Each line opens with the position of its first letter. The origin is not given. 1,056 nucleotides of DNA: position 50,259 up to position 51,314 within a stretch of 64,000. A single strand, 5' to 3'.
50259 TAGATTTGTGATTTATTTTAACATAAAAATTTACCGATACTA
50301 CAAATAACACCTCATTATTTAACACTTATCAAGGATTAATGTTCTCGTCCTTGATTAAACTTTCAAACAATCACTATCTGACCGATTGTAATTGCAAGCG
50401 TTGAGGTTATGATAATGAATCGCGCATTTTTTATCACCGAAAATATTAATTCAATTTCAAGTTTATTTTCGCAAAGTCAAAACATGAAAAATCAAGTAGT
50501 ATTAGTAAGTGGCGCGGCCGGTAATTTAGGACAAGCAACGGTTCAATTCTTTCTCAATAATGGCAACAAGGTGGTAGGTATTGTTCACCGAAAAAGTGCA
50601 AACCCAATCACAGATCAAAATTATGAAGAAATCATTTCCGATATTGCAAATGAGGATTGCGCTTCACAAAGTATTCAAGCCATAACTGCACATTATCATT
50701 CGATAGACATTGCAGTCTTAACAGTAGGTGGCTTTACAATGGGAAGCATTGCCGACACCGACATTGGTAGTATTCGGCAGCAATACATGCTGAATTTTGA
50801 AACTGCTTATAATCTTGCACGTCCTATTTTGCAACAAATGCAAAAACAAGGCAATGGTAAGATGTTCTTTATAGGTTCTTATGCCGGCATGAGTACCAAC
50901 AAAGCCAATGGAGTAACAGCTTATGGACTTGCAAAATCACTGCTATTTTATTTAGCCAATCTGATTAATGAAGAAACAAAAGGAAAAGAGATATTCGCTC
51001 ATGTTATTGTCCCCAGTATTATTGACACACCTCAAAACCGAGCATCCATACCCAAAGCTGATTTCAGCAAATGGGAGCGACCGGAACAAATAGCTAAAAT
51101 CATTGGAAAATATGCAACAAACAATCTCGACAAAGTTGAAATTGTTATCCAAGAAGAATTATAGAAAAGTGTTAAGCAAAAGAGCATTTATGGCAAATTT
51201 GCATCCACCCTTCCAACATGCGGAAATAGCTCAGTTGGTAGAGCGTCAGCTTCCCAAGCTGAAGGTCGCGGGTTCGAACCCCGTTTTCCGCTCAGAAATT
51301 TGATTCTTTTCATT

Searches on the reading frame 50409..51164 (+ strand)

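Call 55: search_protein_families(library=pfam, proteins=[window:50409-51164:+], max_evalue=0.001)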
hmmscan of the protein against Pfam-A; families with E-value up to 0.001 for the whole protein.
window:50409-51164:+ (251 aa): 4 families
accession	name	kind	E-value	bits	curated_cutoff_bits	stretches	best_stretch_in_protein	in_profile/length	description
PF00106.31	adh_short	-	4.9e-20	72.3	26.6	1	29-213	1-190/195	short chain dehydrogenase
PF13561.12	adh_short_C2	-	1.3e-14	54.8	27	1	35-215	1-185/236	Enoyl-(Acyl carrier protein) reductase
PF01370.27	Epimerase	-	8.3e-06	25.8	20.9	1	31-98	1-71/240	NAD dependent epimerase/dehydratase family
PF00208.27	ELFV_dehydrog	-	0.00058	20.1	23.4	0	23-62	27-65/241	Glutamate/Leucine/Phenylalanine/Valine dehydrogenase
